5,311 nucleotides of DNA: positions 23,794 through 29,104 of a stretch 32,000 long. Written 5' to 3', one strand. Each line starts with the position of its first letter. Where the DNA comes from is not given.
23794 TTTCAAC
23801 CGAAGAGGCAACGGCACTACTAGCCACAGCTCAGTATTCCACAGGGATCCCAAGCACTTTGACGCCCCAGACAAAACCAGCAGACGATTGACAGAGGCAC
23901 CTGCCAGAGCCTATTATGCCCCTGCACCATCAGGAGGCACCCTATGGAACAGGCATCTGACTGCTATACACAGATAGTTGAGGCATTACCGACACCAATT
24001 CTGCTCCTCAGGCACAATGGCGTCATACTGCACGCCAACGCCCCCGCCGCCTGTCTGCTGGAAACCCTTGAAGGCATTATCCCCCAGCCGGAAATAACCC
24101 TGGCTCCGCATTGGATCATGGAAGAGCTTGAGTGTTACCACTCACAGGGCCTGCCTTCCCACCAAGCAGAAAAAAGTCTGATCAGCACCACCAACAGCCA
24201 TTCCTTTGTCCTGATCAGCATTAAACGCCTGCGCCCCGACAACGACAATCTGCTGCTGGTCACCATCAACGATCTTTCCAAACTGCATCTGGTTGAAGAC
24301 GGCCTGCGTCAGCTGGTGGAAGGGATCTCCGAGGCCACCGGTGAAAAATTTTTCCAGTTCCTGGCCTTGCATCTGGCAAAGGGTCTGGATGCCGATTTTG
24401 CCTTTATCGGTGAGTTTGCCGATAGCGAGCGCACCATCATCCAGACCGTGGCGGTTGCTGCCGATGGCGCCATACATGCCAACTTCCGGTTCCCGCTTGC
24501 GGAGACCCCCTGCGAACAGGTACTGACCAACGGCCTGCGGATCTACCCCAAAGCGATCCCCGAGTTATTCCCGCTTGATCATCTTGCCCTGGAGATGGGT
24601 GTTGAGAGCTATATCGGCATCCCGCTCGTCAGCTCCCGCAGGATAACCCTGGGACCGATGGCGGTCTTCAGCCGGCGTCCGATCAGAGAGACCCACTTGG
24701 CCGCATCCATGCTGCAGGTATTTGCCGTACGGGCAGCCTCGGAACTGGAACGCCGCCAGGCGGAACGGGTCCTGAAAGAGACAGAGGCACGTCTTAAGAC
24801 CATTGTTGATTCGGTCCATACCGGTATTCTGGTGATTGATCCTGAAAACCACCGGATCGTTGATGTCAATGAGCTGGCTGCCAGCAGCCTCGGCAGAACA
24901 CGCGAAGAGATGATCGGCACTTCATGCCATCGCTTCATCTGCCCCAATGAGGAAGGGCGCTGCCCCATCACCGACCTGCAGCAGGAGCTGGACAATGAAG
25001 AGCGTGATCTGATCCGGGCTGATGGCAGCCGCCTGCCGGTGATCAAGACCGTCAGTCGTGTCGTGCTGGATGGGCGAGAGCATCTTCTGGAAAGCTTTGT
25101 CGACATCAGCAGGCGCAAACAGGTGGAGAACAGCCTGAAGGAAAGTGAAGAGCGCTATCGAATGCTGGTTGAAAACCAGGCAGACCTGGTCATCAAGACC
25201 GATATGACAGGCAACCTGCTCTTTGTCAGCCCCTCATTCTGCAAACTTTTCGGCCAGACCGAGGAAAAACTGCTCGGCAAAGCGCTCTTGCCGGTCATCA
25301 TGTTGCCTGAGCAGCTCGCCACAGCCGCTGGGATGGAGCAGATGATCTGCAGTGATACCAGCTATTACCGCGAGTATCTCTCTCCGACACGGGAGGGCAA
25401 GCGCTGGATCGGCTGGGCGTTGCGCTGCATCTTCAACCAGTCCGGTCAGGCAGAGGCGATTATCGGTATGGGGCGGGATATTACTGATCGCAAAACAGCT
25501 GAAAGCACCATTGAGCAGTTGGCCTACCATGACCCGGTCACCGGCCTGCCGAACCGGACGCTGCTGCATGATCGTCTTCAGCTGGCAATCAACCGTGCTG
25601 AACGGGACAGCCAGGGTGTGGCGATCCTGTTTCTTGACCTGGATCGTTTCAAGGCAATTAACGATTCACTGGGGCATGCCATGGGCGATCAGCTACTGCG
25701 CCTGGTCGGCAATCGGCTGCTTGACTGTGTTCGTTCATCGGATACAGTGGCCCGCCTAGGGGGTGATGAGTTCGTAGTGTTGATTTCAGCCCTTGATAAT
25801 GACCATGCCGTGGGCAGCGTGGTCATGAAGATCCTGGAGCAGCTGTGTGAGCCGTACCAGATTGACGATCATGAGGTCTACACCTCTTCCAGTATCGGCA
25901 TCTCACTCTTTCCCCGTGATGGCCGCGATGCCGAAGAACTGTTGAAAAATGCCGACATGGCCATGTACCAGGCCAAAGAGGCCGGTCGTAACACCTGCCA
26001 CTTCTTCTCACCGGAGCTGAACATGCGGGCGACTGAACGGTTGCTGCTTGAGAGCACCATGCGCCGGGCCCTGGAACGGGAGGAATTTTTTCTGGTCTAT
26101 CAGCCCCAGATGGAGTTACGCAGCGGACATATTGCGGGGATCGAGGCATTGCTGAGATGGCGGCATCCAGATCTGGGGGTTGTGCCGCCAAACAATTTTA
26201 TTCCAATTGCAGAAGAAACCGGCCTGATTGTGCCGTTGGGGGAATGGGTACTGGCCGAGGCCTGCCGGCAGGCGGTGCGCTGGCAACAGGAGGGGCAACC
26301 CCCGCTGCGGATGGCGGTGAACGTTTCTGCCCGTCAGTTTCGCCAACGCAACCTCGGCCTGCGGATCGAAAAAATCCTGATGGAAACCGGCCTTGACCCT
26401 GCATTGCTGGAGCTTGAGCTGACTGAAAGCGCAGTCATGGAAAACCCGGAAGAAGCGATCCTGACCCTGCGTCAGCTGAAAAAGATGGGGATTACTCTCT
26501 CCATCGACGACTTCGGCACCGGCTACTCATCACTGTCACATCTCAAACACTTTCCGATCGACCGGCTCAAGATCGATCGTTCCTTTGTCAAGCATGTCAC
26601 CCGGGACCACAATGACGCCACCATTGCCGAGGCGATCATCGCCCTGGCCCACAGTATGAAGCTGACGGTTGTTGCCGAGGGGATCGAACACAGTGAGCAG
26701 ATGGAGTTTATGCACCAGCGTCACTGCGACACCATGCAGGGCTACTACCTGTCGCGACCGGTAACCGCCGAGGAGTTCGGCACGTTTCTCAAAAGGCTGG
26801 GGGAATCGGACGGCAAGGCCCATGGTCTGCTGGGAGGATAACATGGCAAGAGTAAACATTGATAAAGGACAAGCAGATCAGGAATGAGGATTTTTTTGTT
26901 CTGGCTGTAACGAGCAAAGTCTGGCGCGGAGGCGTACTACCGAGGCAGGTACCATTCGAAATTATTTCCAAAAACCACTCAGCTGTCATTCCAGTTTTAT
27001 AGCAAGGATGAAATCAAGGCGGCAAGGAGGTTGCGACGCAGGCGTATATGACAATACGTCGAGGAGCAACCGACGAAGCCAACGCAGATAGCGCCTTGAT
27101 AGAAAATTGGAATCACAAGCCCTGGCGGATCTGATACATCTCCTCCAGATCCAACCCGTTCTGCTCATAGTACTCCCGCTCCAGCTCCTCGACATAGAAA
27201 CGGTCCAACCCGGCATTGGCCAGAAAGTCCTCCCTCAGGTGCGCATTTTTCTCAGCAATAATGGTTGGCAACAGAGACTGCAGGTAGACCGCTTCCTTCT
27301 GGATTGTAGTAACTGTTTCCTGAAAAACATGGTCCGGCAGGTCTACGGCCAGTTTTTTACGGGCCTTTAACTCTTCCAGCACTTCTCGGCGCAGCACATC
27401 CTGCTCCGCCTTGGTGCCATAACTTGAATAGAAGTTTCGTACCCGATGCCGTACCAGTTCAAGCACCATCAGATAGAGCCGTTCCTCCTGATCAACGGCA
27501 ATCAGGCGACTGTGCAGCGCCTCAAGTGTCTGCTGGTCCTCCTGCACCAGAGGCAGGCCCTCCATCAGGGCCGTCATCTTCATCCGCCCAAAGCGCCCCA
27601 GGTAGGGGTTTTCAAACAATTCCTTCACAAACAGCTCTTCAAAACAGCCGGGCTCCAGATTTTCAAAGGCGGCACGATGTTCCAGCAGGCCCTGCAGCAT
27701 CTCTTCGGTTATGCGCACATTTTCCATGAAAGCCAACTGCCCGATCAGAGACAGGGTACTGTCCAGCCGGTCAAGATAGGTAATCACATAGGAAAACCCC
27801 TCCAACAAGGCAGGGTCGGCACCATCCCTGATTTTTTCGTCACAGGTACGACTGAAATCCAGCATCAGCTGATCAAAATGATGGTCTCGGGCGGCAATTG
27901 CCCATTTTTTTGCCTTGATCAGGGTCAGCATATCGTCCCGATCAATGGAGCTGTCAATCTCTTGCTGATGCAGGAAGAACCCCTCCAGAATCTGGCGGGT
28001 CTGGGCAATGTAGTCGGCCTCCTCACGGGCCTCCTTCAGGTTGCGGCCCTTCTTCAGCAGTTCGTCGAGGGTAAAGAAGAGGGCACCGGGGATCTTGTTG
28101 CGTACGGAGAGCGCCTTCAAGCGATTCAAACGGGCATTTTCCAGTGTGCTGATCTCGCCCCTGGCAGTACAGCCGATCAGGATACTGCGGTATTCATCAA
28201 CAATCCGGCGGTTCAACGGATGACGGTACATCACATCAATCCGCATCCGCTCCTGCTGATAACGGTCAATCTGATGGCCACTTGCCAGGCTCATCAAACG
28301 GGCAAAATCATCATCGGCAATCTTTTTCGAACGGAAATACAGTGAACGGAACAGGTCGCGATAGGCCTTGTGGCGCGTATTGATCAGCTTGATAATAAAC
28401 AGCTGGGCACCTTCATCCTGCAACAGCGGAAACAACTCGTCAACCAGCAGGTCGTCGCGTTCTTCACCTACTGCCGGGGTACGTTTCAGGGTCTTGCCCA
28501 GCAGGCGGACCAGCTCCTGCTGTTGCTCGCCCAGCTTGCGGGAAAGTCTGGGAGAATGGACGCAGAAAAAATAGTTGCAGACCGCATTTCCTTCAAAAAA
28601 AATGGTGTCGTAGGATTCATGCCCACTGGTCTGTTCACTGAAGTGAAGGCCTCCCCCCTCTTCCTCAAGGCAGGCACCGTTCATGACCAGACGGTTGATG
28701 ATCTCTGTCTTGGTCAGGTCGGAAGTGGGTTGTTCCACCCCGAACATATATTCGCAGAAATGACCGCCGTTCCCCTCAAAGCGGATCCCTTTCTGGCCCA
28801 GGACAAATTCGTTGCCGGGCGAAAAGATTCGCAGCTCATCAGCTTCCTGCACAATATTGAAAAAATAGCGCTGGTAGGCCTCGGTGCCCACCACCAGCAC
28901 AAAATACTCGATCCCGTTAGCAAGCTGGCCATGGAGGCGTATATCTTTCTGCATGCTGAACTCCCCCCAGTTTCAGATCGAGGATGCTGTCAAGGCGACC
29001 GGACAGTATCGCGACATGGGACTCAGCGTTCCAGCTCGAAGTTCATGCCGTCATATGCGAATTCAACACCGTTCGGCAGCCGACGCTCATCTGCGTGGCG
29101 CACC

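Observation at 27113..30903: Orphan 613-aa protein co-transcribed with a PhnP-like MBL hydrolase, divergent from a GT4 glycosyltransferase: candidate uncharacterised module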

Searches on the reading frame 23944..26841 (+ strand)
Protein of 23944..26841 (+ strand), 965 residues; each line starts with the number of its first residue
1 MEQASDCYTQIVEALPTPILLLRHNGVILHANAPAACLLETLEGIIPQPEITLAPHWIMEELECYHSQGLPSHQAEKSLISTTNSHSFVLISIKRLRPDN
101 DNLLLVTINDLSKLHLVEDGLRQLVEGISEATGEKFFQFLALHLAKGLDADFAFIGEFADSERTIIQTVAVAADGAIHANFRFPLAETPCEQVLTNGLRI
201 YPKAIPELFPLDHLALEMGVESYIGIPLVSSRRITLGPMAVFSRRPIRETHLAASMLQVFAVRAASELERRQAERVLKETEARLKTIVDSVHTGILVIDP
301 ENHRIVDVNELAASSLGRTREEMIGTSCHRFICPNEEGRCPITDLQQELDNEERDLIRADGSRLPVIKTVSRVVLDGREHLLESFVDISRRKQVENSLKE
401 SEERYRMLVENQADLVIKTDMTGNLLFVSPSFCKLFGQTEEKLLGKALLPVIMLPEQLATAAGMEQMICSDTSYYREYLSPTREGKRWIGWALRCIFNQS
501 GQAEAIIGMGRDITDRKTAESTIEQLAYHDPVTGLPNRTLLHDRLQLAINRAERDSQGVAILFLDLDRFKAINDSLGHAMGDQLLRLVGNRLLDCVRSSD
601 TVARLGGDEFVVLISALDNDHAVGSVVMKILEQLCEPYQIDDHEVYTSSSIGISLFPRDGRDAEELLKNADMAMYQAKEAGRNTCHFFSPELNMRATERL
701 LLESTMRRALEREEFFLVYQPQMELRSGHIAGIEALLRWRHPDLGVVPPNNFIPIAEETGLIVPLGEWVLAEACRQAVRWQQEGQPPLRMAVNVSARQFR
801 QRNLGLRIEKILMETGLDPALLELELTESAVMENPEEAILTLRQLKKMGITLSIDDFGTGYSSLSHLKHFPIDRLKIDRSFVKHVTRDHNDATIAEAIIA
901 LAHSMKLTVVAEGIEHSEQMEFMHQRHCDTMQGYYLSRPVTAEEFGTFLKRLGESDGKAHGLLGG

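Call 7: search_protein_families(library=ncbifam, proteins=[window:23944-26841:+], max_evalue=0.01)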
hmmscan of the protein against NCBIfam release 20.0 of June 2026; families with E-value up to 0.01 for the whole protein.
window:23944-26841:+ (965 aa): 44 families (the best 25 are shown)
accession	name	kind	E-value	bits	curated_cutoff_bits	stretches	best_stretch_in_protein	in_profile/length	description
NF045675.1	PhdiestaseDibA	equivalog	5e-177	590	980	1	370-945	47-621/623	phosphodiesterase DibA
NF007474.0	PRK10060.1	equivalog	2.7e-151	505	782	1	413-951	121-656/663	cyclic di-GMP phosphodiesterase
NF053781.1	cdiGMPphdstlr2612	equivalog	1.6e-148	496.5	1600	1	384-950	696-1266/1268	Tlr1612 family c-di-GMP phosphodiesterase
NF008467.0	PRK11359.1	equivalog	2.1e-129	432.8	857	2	519-951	368-794/800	oxygen-sensing cyclic-di-GMP phosphodiesterase DosP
NF052458.1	PhdiestGepA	equivalog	2.1e-106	357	1200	1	530-947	428-839/840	phosphodiesterase GepA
NF008807.1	PRK11829.1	equivalog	5e-91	305.8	733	1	518-945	233-658/670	biofilm formation regulator HmsP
NF007298.0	PRK09776.1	equivalog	5.9e-83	279.4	1135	1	379-942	531-1099/1111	diguanylate cyclase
NF007839.0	PRK10551.1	equivalog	3.2e-56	191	461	1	705-950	267-511/518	cyclic di-GMP phosphodiesterase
NF007423.1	PRK09966.1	equivalog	2.6e-51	174.7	325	1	520-678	232-390/390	diguanylate cyclase DgcN/YfiN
NF052596.1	RR_EAL_PvrR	equivalog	1.1e-50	172.4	580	1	702-951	143-391/398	response regulator cyclic di-GMP phosphodiesterase PvrR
TIGR00254.1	GGDEF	domain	9.8e-45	152.3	37.4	1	523-686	1-165/168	diguanylate cyclase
NF045673.1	c-di-GMPRcptLapD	equivalog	1.9e-43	148.7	1020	1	522-941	231-646/647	cyclic di-GMP receptor LapD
NF038266.1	diguan_SiaD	equivalog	6.6e-38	130.5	290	1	521-685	88-252/252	biofilm regulation diguanylate cyclase SiaD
TIGR00229.1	sensory_box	domain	8e-38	129.4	22.9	2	399-521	1-124/126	PAS domain S-box protein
NF051473.1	DigCycDgcsShew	equivalog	4e-37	128.2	400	1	523-684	131-287/291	diguanylate cyclase DgcS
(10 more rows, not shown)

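Call 8: search_protein_families(library=pfam, proteins=[window:23944-26841:+], max_evalue=0.01)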
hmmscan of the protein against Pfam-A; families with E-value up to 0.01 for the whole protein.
window:23944-26841:+ (965 aa): 9 families
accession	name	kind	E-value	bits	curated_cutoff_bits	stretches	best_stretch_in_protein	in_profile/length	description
PF00563.25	EAL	-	1e-76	257.8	31.3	1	706-939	4-236/236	EAL domain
PF00990.26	GGDEF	-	4.1e-53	179.9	23.8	1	527-683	1-160/161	Diguanylate cyclase, GGDEF domain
PF13426.13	PAS_9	-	1.1e-23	83.9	27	2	294-389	3-102/103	PAS domain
PF00989.32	PAS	-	4.8e-23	81.8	22.6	3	283-336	2-54/113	PAS fold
PF08448.16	PAS_4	-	1.6e-15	57.7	23.1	1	410-517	2-109/110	PAS fold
PF13188.13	PAS_8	-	2.4e-15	56.3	21.8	2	282-326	1-45/65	PAS domain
PF08447.18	PAS_3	-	3.5e-05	24.4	25.6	1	426-508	2-87/89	PAS fold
PF24820.1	Diguanyl_cycl_sensor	-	6.3e-05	23.3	28.1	0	288-334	2-47/109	Diguanylate cyclase-like sensor domain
PF01590.32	GAF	-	0.00094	20.2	22.4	1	140-268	9-133/133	GAF domain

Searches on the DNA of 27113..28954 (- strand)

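Call 86: search_rna_families(sources=[L033, L057, L067, L080, L090], threshold=gathering)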
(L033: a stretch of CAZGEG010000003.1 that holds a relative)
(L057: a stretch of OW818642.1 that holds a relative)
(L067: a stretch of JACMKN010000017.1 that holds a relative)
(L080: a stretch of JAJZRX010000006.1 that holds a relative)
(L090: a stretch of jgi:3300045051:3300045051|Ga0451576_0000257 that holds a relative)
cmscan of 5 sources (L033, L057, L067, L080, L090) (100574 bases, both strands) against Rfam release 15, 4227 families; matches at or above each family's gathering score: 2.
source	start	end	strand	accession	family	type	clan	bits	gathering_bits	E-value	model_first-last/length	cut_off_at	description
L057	17137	17349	-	RF00230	T-box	Cis-reg; leader;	-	123.6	93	9.9e-27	1-219/219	no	T-box leader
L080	16907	17124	-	RF00230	T-box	Cis-reg; leader;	-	121.4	93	3.6e-26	1-219/219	no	T-box leader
